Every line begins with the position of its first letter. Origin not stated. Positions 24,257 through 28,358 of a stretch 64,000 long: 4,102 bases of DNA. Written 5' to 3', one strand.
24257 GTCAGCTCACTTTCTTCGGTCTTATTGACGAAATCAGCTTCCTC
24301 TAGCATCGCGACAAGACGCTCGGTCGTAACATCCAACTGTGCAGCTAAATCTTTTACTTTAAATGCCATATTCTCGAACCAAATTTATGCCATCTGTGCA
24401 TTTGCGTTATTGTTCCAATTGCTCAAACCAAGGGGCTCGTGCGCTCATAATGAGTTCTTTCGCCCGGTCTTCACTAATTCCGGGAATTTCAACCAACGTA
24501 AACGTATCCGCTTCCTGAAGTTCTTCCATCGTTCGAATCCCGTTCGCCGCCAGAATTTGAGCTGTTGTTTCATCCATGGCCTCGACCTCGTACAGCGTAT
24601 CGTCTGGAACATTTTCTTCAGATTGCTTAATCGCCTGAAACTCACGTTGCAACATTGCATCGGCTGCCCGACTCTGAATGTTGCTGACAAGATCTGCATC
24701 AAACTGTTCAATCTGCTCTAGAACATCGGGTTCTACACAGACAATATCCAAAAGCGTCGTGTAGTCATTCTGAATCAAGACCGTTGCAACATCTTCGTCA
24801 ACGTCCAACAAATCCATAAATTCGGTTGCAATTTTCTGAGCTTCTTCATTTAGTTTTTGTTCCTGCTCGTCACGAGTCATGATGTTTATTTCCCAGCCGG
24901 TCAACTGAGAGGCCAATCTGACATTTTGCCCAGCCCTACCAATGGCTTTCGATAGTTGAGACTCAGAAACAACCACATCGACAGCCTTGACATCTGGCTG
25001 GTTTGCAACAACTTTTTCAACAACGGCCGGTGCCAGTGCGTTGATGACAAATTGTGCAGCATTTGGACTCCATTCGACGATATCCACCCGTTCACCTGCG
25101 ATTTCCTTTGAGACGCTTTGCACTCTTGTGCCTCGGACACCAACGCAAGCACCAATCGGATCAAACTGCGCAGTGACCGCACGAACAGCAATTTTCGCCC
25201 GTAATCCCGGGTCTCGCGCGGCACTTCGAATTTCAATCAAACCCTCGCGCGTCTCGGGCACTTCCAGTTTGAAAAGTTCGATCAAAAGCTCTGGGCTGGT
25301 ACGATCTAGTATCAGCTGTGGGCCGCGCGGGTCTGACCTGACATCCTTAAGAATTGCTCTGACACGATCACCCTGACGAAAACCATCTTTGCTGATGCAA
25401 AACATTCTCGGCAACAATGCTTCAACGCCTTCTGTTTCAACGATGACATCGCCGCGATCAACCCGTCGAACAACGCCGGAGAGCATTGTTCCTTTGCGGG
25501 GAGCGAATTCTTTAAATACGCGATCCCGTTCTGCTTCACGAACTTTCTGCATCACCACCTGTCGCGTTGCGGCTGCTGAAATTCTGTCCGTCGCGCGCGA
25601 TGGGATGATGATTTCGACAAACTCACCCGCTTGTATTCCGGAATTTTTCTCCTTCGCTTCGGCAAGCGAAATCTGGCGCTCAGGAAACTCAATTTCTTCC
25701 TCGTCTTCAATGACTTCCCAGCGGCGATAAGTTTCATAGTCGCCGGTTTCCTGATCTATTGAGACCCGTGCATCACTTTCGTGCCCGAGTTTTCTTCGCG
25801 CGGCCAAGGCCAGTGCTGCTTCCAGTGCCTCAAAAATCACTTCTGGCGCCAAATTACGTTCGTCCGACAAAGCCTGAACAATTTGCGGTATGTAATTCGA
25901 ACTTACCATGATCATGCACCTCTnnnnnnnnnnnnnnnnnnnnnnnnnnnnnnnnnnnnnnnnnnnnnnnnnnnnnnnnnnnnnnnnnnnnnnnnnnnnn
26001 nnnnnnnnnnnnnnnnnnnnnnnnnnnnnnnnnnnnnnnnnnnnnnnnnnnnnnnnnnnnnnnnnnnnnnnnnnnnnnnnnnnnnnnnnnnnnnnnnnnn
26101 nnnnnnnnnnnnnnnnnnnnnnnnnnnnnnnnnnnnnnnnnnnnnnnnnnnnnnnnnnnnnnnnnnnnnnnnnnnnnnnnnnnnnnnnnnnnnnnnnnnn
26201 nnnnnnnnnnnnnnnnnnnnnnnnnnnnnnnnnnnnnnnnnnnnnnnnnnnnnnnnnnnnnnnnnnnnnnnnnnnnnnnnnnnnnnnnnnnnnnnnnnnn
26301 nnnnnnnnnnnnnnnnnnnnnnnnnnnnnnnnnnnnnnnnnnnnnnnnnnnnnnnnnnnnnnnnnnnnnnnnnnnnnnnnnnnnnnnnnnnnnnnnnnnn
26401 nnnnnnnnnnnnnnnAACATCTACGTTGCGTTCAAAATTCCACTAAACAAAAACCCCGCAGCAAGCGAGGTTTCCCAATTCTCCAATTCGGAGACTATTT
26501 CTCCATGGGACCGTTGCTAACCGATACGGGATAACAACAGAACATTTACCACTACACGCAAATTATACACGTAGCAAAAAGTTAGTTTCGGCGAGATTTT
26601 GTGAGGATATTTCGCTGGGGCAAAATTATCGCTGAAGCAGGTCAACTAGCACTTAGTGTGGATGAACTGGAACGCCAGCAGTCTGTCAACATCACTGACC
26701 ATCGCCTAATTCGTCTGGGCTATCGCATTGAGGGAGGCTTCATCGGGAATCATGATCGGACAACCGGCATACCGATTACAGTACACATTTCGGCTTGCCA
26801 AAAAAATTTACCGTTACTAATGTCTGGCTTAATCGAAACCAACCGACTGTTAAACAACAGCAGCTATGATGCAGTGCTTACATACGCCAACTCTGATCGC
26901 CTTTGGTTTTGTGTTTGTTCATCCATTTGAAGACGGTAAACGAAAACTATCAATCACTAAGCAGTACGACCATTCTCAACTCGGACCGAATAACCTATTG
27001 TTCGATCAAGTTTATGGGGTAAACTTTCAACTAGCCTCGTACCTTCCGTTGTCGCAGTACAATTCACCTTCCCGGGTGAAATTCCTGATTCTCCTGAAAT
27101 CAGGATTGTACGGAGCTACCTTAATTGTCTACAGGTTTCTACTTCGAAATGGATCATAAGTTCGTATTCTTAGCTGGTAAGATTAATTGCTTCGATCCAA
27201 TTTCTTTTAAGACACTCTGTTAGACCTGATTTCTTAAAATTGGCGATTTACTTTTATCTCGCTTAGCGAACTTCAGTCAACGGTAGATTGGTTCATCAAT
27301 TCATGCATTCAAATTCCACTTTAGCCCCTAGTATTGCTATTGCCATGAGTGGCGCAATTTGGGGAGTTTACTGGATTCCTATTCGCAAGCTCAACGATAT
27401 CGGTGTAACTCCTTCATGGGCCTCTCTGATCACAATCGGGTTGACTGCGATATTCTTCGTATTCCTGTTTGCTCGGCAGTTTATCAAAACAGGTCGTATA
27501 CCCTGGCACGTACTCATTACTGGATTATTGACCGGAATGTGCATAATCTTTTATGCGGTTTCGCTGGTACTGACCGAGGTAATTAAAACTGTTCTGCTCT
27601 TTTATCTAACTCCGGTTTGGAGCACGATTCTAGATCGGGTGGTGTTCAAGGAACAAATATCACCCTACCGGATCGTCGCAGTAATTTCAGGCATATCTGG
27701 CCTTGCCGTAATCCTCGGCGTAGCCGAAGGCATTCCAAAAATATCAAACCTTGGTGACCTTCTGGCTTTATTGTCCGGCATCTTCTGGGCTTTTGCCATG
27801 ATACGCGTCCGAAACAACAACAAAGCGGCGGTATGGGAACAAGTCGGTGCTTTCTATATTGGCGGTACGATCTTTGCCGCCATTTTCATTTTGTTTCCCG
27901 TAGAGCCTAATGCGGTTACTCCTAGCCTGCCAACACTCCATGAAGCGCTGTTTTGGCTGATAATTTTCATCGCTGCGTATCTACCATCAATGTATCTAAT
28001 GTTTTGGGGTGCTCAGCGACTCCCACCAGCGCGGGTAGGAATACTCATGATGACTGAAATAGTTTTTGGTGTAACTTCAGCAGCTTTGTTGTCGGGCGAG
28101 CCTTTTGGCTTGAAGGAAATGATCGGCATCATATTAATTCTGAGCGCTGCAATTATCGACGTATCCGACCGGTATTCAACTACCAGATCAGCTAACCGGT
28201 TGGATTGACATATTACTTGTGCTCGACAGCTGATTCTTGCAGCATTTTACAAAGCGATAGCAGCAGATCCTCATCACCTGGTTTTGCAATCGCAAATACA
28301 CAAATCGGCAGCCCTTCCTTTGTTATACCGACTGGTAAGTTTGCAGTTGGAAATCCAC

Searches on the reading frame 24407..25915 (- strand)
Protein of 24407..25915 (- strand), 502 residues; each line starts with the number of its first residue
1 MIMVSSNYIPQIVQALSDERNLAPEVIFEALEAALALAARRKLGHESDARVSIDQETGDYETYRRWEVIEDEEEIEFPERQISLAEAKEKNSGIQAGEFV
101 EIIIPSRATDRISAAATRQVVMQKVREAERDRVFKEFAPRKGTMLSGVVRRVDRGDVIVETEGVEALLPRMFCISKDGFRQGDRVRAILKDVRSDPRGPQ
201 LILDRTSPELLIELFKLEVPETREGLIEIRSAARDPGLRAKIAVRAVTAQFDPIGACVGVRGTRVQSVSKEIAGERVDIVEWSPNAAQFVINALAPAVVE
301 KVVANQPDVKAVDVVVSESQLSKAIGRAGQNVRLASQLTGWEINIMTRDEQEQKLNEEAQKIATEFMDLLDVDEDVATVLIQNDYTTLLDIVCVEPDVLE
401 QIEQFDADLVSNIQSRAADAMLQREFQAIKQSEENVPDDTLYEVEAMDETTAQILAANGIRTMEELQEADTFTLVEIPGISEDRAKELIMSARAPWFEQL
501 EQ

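Call 6: search_protein_families(library=pfam, proteins=[window:24407-25915:-])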
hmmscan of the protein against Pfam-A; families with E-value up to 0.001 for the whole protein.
window:24407-25915:- (502 aa): 5 families
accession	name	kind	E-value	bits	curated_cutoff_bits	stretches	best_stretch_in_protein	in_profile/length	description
PF08529.16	NusA_N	-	2.1e-31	109.1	23.8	1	11-131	4-119/119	NusA N-terminal domain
PF13184.12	KH_5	-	3.6e-24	85.1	27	1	236-302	1-67/69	NusA-like KH domain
PF14520.12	HHH_5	-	4.2e-10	40.4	27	1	441-493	4-56/57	Helix-hairpin-helix domain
PF23095.1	KH_NusA_C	-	1.3e-06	28.8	34.2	1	317-345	6-34/59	Transcription termination/antitermination protein NusA, KH domain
PF00575.29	S1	-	0.00035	21.3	22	1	139-201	2-71/74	S1 RNA binding domain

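Call 7: search_protein_families(library=ncbifam, proteins=[window:24407-25915:-])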
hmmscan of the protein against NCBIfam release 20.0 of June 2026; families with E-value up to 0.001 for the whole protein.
window:24407-25915:- (502 aa): 10 families
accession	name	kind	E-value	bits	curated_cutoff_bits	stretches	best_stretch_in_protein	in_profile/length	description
TIGR01953.1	NusA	equivalog_domain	2.8e-114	381.7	253.4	1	11-349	4-339/340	transcription termination factor NusA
NF006645.0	PRK09202.4-5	equivalog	2.8e-60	204.5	532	1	9-365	19-387/540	transcription termination/antitermination protein NusA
NF006642.0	PRK09202.4-1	equivalog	1.3e-35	123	687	1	17-347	28-374/614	transcription termination/antitermination protein NusA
TIGR01954.1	nusA_Cterm_rpt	equivalog_domain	2e-17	63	48.15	1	447-496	1-50/50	transcription termination factor NusA, C-terminal duplication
TIGR01952.1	nusA_arch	equivalog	9.3e-16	58.4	74.35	1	253-343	43-133/141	NusA-like transcription termination signal-binding factor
NF006261.0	PRK08406.1-5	equivalog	2.3e-09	37.1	231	1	254-303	43-91/173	transcription elongation factor NusA-like protein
NF003301.0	PRK04301.1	equivalog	5.1e-06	25.9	259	1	438-494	4-60/316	DNA repair and recombination protein RadA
TIGR03491.1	TIGR03491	subfamily_domain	7.7e-05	21.8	97.45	1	434-494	207-267/462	TM0106 family RecB-like putative nuclease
TIGR02236.1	recomb_radA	equivalog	8.6e-05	22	361.15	0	441-494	2-55/311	DNA repair and recombination protein RadA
TIGR00717.1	rpsA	equivalog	0.0002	20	577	1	79-170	43-129/516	30S ribosomal protein S1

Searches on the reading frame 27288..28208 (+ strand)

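Call 6: search_protein_families(library=pfam, proteins=[window:27288-28208:+])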
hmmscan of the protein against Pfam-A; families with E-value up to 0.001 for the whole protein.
window:27288-28208:+ (306 aa): 1 family
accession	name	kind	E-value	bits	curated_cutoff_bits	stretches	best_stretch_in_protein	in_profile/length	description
PF00892.27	EamA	-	2.7e-25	89.7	28.2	2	16-143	5-134/135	EamA-like transporter family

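Call 7: search_protein_families(library=ncbifam, proteins=[window:27288-28208:+])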
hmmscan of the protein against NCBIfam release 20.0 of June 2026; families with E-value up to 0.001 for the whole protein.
window:27288-28208:+ (306 aa): 1 family
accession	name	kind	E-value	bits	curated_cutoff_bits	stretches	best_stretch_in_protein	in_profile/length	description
TIGR00950.1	2A78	equivalog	2.8e-17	63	230.2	1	41-289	17-264/264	carboxylate/amino acid/amine transporter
